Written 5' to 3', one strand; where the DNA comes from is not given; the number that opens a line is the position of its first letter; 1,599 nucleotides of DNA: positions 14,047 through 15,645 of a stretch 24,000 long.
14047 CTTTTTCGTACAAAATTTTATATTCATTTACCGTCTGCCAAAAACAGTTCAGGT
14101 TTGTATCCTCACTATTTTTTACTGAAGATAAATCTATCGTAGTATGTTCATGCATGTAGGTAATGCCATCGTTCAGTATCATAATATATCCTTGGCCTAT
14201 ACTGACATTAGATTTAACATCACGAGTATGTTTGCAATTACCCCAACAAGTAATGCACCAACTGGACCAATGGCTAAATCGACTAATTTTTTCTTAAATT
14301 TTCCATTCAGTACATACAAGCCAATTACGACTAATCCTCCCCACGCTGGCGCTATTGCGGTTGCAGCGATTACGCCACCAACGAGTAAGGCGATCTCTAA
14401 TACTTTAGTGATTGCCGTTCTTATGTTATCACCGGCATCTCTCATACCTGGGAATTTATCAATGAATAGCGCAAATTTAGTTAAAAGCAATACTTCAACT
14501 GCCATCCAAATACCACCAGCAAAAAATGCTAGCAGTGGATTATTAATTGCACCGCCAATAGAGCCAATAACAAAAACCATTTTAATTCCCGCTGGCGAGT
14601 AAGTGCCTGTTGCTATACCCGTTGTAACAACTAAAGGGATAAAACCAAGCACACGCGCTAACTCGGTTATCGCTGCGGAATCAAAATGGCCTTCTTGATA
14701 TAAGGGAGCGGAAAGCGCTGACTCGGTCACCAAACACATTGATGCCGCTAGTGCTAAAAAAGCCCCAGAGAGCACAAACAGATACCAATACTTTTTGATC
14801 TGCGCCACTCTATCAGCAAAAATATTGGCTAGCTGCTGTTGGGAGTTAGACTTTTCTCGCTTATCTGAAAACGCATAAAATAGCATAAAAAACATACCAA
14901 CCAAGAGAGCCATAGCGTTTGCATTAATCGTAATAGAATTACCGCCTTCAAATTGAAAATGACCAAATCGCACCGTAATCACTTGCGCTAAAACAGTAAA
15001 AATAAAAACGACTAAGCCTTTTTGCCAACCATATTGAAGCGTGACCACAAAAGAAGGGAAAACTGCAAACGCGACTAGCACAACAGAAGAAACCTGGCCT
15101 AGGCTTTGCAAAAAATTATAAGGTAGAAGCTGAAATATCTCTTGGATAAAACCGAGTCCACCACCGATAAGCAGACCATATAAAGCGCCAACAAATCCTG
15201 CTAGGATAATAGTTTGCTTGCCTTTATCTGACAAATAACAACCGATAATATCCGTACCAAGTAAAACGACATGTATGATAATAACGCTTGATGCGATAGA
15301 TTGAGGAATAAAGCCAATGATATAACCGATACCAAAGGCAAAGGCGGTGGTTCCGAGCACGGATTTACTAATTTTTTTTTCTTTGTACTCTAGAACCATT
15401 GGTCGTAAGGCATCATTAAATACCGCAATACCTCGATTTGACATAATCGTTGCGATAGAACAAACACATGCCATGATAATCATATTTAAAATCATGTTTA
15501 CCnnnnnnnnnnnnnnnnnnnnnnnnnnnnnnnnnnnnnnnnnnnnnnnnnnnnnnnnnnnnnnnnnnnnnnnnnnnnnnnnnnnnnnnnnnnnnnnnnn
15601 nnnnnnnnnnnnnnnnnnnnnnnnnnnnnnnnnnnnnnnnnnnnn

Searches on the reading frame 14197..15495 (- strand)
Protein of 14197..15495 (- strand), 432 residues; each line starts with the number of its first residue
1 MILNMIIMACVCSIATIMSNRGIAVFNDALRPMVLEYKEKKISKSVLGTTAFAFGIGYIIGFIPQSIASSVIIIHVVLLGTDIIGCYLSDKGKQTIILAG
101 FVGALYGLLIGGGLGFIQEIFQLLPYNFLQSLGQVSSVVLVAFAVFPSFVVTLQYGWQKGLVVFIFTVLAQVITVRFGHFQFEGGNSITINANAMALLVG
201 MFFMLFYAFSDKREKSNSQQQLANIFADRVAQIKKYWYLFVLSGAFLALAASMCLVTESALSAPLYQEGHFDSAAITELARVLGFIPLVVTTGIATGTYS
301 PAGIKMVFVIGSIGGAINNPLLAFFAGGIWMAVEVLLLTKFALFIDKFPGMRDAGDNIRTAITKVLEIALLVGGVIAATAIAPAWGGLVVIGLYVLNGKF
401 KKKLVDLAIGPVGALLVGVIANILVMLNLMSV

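Call 3: search_protein_families(library=pfam, proteins=[window:14197-15495:-], max_evalue=0.01)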
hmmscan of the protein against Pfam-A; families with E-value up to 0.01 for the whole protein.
window:14197-15495:- (432 aa): 1 family
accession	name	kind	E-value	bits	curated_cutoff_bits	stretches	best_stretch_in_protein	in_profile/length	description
PF10797.14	YhfT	-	8.3e-129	430.8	26.1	1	5-429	2-429/430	Protein of unknown function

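Call 4: search_protein_families(library=ncbifam, proteins=[window:14197-15495:-], max_evalue=0.01)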
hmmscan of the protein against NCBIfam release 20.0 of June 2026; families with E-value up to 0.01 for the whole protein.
window:14197-15495:- (432 aa): 0 families

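Call 24: search_solved_structures(query=window:14197-15495:-, max_evalue=10)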
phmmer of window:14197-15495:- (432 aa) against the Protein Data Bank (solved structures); distinct sequences matched with E-value up to 10: 0.

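Call 64: search_protein_families(library=pfam, proteins=[window:14197-15495:-], max_evalue=10)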
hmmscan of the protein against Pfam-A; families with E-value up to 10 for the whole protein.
window:14197-15495:- (432 aa): 4 families
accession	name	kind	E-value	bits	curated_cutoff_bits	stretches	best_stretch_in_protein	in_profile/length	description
PF10797.14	YhfT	-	8.3e-129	430.8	26.1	1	5-429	2-429/430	Protein of unknown function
PF11118.13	DUF2627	-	0.018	16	22.4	1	6-63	3-60/76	Protein of unknown function (DUF2627)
PF01006.25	HCV_NS4a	-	0.022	14.9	27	1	369-399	3-34/55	Hepatitis C virus non-structural protein NS4a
PF06127.16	Mpo1-like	-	4.5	7.9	24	1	145-206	28-89/95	2-hydroxy-palmitic acid dioxygenase Mpo1-like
